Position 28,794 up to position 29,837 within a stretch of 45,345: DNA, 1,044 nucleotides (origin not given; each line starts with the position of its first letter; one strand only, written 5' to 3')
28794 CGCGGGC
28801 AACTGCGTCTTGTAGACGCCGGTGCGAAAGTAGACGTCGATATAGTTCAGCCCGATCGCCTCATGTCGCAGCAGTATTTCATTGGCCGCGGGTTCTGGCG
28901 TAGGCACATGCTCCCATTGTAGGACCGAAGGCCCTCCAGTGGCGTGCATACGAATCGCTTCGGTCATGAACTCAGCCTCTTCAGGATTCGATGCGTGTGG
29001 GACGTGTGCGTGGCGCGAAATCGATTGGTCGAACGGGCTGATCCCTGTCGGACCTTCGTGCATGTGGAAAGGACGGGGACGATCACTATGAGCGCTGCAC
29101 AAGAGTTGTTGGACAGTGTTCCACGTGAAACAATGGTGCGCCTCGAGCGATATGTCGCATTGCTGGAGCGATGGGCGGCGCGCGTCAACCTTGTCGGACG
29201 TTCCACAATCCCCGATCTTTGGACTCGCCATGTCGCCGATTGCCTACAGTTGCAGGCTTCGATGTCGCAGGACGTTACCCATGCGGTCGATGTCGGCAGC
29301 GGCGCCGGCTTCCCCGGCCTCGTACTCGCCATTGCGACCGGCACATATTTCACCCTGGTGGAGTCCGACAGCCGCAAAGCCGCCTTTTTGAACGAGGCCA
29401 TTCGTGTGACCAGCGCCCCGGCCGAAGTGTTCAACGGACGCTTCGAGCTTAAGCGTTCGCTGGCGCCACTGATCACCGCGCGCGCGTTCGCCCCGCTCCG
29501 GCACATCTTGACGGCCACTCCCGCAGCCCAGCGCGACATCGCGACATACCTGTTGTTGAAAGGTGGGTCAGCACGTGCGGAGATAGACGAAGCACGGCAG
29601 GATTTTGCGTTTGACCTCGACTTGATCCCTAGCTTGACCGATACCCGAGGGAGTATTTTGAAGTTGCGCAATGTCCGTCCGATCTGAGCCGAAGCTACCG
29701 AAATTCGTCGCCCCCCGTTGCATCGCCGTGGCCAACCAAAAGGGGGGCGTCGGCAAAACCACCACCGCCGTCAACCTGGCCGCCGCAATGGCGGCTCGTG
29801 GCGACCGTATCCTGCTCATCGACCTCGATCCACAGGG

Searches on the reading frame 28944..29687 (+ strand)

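Call 94: search_protein_families(library=pfam, proteins=[window:28944-29687:+], max_evalue=0.00001)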
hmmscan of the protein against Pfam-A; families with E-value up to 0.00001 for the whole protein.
window:28944-29687:+ (247 aa): 1 family
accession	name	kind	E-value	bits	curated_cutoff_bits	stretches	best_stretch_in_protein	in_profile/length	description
PF02527.21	GidB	-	6.6e-35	120.6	27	1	66-224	4-166/184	rRNA small subunit methyltransferase G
